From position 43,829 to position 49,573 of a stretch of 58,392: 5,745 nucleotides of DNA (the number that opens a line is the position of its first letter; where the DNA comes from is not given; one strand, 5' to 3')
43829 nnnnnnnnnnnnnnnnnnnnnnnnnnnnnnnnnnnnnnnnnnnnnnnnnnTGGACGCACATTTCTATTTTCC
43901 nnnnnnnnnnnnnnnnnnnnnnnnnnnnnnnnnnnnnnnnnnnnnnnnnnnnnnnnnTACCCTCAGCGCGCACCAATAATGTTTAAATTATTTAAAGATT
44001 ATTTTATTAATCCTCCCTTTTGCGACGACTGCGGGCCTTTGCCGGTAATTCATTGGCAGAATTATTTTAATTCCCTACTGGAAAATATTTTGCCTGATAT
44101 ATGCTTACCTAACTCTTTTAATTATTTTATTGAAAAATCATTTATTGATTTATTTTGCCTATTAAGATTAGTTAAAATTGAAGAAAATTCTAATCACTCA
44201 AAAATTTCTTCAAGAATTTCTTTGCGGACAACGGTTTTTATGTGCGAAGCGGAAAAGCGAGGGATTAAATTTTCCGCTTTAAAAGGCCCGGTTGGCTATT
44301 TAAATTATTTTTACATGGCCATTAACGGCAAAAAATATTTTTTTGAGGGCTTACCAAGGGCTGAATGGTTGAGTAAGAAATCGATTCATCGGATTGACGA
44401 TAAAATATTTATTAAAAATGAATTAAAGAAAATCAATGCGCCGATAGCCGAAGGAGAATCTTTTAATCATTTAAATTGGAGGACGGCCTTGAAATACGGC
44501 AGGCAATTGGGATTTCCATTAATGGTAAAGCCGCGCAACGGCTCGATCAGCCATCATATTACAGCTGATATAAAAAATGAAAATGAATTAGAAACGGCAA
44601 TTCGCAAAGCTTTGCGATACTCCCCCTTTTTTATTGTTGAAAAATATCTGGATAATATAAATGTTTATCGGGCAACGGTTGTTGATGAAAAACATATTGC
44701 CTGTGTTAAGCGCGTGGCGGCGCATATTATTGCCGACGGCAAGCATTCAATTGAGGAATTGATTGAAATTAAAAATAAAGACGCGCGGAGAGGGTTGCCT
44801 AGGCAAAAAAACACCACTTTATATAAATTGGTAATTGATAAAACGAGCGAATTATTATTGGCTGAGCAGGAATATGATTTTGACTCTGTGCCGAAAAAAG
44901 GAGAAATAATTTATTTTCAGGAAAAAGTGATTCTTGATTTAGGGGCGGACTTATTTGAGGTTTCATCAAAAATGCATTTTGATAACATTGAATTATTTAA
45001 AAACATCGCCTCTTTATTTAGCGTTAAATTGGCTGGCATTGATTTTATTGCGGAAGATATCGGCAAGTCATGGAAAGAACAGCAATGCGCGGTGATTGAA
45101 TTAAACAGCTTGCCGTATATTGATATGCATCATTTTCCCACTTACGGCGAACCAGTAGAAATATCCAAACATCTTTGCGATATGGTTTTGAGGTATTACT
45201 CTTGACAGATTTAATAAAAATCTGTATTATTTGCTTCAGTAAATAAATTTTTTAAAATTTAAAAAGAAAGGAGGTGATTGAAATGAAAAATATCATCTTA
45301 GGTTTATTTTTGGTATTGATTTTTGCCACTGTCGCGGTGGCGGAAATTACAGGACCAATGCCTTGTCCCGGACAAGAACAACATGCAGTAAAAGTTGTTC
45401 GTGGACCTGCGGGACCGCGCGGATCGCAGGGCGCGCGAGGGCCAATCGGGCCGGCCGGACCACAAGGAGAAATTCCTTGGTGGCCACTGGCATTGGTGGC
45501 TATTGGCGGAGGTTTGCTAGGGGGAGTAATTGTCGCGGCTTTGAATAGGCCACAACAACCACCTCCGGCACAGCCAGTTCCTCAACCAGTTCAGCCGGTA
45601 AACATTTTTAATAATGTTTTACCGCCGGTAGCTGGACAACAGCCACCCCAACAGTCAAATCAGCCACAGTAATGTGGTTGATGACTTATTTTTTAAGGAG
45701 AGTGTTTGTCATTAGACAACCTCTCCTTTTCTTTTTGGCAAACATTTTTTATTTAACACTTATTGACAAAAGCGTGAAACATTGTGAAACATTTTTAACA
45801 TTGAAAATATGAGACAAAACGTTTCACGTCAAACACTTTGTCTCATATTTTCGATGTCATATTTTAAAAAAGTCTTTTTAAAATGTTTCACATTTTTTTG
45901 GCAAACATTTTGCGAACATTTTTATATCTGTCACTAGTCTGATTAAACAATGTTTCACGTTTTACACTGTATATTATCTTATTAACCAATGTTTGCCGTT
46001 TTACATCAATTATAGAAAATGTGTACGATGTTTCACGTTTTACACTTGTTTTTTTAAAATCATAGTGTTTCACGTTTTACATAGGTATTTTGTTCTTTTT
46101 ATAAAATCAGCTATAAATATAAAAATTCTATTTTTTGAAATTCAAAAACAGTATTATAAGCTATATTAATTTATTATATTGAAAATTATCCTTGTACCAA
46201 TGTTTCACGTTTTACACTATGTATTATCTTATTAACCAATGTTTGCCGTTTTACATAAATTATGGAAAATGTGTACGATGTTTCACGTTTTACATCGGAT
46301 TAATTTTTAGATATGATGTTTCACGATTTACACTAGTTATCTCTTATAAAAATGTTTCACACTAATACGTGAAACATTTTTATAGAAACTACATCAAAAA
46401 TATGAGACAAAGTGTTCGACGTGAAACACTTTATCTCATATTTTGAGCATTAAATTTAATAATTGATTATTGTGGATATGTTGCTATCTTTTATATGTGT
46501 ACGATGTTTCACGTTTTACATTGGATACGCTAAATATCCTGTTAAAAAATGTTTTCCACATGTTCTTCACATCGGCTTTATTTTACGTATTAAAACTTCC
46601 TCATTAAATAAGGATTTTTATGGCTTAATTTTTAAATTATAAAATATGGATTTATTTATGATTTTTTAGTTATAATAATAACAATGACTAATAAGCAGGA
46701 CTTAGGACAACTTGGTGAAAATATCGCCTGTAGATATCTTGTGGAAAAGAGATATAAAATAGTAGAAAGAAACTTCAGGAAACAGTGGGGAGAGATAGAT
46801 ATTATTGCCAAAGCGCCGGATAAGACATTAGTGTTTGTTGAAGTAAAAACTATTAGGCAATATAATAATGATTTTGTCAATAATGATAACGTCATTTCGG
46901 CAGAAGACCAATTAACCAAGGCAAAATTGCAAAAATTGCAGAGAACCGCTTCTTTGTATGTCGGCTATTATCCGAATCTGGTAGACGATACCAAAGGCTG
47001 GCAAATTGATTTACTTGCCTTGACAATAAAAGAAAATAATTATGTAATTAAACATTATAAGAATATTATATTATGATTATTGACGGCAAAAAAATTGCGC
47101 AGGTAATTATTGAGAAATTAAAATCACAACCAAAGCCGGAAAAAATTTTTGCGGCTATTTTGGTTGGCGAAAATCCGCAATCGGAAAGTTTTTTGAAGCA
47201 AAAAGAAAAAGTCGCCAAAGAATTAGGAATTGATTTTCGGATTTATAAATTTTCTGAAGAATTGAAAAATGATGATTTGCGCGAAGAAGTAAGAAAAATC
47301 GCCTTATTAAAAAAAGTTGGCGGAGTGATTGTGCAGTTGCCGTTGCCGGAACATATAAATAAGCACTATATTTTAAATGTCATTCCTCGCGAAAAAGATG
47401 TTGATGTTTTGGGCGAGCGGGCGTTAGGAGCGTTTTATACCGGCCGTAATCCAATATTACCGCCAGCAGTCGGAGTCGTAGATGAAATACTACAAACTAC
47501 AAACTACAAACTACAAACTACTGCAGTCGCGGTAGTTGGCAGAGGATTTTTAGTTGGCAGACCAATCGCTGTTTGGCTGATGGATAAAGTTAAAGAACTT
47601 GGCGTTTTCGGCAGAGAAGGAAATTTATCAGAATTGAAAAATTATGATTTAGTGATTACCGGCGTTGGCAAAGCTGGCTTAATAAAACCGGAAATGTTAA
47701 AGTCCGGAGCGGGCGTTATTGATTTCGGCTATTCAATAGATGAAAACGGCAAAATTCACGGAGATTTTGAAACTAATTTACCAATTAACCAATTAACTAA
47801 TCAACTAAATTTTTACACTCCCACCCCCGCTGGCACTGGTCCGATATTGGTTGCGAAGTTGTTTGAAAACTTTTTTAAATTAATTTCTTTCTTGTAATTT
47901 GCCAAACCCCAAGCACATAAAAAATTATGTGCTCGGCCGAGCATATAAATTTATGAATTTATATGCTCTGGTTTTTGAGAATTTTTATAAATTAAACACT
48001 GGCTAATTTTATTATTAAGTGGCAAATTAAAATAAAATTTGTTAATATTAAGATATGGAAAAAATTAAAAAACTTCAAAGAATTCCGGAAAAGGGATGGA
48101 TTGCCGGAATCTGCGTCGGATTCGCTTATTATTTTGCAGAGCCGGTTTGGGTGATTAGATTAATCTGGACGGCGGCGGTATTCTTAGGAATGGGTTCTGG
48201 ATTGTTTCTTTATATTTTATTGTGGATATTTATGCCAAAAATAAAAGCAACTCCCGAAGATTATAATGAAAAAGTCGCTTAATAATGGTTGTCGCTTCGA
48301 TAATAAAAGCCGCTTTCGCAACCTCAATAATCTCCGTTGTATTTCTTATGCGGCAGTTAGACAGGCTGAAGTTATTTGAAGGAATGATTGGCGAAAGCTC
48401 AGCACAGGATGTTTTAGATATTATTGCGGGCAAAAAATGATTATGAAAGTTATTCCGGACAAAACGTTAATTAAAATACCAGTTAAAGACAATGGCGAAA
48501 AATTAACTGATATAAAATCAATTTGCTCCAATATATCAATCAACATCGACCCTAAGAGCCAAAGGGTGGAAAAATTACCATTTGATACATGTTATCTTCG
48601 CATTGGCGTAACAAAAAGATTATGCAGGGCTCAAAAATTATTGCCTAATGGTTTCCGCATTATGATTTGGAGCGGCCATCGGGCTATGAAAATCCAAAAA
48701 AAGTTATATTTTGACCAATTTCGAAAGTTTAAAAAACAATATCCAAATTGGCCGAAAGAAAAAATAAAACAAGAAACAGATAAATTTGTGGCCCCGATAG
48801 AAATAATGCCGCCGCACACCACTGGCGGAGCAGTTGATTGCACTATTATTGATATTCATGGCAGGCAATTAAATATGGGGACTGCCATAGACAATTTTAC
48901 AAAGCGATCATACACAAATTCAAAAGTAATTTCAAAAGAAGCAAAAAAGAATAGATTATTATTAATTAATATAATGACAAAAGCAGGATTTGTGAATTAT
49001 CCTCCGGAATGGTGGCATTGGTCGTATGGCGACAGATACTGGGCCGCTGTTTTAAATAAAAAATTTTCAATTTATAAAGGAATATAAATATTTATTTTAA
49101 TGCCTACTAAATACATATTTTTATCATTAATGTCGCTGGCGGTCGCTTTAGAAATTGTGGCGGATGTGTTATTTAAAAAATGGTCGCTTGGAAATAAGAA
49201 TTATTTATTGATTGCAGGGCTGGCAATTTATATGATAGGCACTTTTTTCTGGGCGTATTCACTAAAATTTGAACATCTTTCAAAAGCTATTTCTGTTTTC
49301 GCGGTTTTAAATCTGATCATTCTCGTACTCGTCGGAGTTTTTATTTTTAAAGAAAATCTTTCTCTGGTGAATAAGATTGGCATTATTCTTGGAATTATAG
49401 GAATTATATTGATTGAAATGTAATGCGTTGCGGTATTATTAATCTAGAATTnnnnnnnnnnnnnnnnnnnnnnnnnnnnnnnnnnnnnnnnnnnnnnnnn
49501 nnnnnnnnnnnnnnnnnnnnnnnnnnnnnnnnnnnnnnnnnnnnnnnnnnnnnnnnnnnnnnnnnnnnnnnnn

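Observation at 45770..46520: About 1 kb of non-coding DNA with two duplicated clusters of four 17-bp iterons around an AT-rich spacer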

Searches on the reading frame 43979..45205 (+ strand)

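Call 11: search_protein_families(library=pfam, proteins=[window:43979-45205:+], max_evalue=0.01)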
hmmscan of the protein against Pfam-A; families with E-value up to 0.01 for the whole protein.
window:43979-45205:+ (408 aa): 2 families
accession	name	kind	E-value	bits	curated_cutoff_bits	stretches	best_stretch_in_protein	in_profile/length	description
PF07478.18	Dala_Dala_lig_C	-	1.6e-06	28.2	24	1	171-241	29-99/204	D-ala D-ala ligase C-terminus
PF02786.22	CPSase_L_D2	-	1.9e-06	28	19.8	1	141-244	1-109/211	Carbamoyl-phosphate synthase L chain, ATP binding domain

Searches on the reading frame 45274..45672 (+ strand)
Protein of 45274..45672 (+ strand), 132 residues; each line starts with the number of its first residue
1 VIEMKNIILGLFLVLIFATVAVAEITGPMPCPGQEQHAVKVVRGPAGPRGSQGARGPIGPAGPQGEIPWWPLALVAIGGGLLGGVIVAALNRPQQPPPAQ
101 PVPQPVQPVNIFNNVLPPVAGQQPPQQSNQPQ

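Call 11: search_protein_families(library=pfam, proteins=[window:45274-45672:+], max_evalue=0.01)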
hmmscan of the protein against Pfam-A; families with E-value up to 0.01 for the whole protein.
window:45274-45672:+ (132 aa): 1 family
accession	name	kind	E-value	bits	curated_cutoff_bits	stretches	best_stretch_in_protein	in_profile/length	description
PF01391.23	Collagen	-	0.0013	18.9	27.2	1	43-65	30-52/60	Collagen triple helix repeat (20 copies)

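Call 61: search_protein_families(library=pfam, proteins=[window:45274-45672:+], max_evalue=0.01)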
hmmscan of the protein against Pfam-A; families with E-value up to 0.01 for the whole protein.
window:45274-45672:+ (132 aa): 1 family
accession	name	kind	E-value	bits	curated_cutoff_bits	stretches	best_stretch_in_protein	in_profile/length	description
PF01391.23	Collagen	-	0.0013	18.9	27.2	1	43-65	30-52/60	Collagen triple helix repeat (20 copies)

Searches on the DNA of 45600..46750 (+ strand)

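Call 47: search_rna_families(source=window, start=45600, end=46750, threshold=evalue, max_evalue=1)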
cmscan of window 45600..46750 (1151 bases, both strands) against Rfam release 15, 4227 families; matches with E-value up to 1: 7.
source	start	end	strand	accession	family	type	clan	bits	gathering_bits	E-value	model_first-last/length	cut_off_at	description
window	45772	45893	-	RF04228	MIR6140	Gene; miRNA;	-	29.4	140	0.0039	1-165/165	no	MIR6140 microRNA precursor family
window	45790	45868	-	RF00841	mir-384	Gene; miRNA;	-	24.2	72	0.18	1-88/88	no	mir-384 microRNA precursor family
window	45764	45902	+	RF03926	MIR1435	Gene; miRNA;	-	23.4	94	0.9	1-186/186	no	MIR1435 microRNA precursor family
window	46397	46446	+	RF03621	MIR4245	Gene; miRNA;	-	21.3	74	0.69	1-128/128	no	MIR4245 microRNA precursor family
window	45800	45857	+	RF03697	mir-722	Gene; miRNA;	-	20.7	81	0.51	1-67/67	no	mir-722 microRNA precursor family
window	46394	46448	-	RF03715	mir-977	Gene; miRNA;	-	20.3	109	0.52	1-90/90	no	mir-977 microRNA precursor family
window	45770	45829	-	RF03697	mir-722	Gene; miRNA;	-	20.3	81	0.65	1-67/67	no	mir-722 microRNA precursor family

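Call 71: search_dna_similar(query=window:45700-46683:+, collection=plasmids, mode=distant, max_rows=10)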
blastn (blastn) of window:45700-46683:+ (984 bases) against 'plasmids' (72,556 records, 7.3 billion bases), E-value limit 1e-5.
No match.

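Call 72: search_dna_similar(query=window:45700-46683:+, collection=phages, mode=distant, max_rows=10)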
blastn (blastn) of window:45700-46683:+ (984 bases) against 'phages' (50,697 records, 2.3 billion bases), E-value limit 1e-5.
No match.

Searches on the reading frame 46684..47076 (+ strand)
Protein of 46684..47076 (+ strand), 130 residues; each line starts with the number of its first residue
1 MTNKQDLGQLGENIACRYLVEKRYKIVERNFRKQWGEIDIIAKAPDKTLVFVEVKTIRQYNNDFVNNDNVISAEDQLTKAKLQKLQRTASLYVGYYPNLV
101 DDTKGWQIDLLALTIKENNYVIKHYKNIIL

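Call 11: search_protein_families(library=pfam, proteins=[window:46684-47076:+], max_evalue=0.01)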
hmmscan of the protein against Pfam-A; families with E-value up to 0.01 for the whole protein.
window:46684-47076:+ (130 aa): 4 families
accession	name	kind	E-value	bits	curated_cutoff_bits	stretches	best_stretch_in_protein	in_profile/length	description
PF02021.23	UPF0102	-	1.2e-21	77.3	23.6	1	11-110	1-77/80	Uncharacterised protein family UPF0102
PF01939.22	NucS_C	-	0.00046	20.6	24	1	18-57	14-53/124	Endonuclease NucS C-terminal domain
PF13635.12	DUF4143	-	0.0028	17.8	28.1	1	3-55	102-158/160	Domain of unknown function (DUF4143)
PF13020.12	NOV_C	-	0.0054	17.2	22.1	1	11-66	1-59/91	Protein NO VEIN, C-terminal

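Call 40: find_encoding_contigs(protein=window:46684-47076:+, flank=10000, max_places=5)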
Protein window:46684-47076:+ (130 aa): 4 contigs read that carry it; 2 places shown.
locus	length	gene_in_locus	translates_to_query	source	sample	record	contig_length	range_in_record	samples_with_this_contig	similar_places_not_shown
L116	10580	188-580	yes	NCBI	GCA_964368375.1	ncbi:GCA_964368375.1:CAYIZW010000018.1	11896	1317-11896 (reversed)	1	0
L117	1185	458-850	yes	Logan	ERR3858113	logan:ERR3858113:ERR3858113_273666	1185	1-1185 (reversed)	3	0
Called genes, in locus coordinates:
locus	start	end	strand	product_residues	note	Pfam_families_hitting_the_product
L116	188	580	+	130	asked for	PF02021:UPF0102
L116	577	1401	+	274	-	PF00763:THF_DHG_CYH, PF02882:THF_DHG_CYH_C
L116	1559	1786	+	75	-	PF04024:PspC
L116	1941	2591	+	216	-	PF01427:Peptidase_M15, PF02557:VanY (weak)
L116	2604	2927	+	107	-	PF00892:EamA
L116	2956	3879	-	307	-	PF02879:PGM_PMM_II, PF02880:PGM_PMM_III, PF00408:PGM_PMM_IV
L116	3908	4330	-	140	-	PF02878:PGM_PMM_I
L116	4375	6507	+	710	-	PF17854:FtsK_alpha, PF01580:FtsK_SpoIIIE, PF09397:FtsK_gamma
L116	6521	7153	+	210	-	PF13413:HTH_25, PF09136:Glucodextran_B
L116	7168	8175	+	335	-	PF00154:RecA_N, PF08423:Rad51, PF06745:ATPase (weak), PF13479:AAA_24 (weak), PF21096:RecA_C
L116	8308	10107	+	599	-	-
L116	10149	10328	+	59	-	-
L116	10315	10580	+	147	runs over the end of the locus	PF01850:PIN (weak)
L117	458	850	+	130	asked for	PF02021:UPF0102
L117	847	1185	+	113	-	?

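Call 52: find_related_loci(query=A2, collection=metagenome_contigs, flank=6000)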
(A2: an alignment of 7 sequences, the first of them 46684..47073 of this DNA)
Query A2 (130 aa) in metagenome_contigs; peptide patterns used: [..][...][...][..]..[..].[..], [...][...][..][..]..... (x = any residue, [..] = any of these).
600 stretches matched a pattern (row limit reached: there are more); 438 encode a relative of the query (tblastn E <= 1e-3); the best 80 are kept; 80 distinct loci.
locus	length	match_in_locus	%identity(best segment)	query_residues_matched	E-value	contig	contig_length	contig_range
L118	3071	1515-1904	85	1-130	2e-69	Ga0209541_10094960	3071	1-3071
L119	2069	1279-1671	68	1-128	4e-58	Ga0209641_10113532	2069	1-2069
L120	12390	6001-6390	68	1-128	2e-54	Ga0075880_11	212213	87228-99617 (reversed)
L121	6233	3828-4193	67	1-128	2e-54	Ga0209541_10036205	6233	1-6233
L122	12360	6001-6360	65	1-129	7e-53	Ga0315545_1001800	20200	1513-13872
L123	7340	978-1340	65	1-128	9e-53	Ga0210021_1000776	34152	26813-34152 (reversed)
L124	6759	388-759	65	1-129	9e-53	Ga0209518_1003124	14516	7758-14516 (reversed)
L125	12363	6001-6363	65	1-128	9e-53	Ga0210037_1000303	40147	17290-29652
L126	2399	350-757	60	1-128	2e-52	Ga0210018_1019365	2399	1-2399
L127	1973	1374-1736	65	1-128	4e-53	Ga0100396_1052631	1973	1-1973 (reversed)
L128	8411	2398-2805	60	1-128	4e-52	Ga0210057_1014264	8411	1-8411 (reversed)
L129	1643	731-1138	59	1-128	2e-53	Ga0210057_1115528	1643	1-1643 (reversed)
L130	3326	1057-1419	64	1-128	6e-52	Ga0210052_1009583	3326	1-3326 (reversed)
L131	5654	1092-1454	64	1-128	5e-52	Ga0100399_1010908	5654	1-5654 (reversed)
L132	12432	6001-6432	63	1-128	1e-51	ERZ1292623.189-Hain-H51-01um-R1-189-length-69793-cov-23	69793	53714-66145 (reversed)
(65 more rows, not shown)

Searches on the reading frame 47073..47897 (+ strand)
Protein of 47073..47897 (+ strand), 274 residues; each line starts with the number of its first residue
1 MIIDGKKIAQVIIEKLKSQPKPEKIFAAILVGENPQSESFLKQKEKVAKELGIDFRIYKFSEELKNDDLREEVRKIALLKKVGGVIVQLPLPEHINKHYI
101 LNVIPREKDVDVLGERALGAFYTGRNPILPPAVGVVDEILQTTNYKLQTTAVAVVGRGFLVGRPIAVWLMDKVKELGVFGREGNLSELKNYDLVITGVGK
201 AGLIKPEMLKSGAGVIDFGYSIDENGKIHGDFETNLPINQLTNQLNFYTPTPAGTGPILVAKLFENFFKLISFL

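Call 11: search_protein_families(library=pfam, proteins=[window:47073-47897:+], max_evalue=0.01)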
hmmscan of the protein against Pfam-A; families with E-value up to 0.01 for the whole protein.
window:47073-47897:+ (274 aa): 2 families
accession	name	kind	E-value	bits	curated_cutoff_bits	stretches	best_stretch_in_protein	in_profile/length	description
PF00763.28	THF_DHG_CYH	-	1e-25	90.7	32.8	1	3-111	1-115/115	Tetrahydrofolate dehydrogenase/cyclohydrolase, catalytic domain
PF02882.25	THF_DHG_CYH_C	-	1.4e-24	86.6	27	1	117-270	4-155/160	Tetrahydrofolate dehydrogenase/cyclohydrolase, NAD(P)-binding domain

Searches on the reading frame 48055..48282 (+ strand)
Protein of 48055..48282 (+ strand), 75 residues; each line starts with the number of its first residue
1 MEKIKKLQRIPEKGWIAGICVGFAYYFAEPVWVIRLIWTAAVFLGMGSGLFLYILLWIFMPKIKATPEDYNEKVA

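Call 61: search_protein_families(library=pfam, proteins=[window:48055-48282:+], max_evalue=0.01)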
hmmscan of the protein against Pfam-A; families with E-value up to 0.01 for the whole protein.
window:48055-48282:+ (75 aa): 1 family
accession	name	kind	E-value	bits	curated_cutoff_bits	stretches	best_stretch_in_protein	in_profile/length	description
PF04024.17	PspC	-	7.6e-17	61.3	25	1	5-62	1-57/58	PspC domain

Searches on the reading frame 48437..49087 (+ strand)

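Call 11: search_protein_families(library=pfam, proteins=[window:48437-49087:+], max_evalue=0.01)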
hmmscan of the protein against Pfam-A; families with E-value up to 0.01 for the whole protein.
window:48437-49087:+ (216 aa): 2 families
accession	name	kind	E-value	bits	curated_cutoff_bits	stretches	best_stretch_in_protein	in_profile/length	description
PF01427.22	Peptidase_M15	-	9.5e-24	84.7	27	1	57-207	44-190/199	D-ala-D-ala dipeptidase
PF02557.22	VanY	-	9.8e-07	29.1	25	1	70-197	21-129/132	D-alanyl-D-alanine carboxypeptidase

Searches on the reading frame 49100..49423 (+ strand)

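Call 11: search_protein_families(library=pfam, proteins=[window:49100-49423:+], max_evalue=0.01)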
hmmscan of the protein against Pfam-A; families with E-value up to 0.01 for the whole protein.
window:49100-49423:+ (107 aa): 2 families
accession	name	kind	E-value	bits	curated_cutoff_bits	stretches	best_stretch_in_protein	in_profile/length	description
PF00892.27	EamA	-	4.7e-08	33.8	28.2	1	10-105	38-133/135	EamA-like transporter family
PF00893.25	Multi_Drug_Res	-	0.00023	22.1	23.7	1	10-97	5-92/93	Small Multidrug Resistance protein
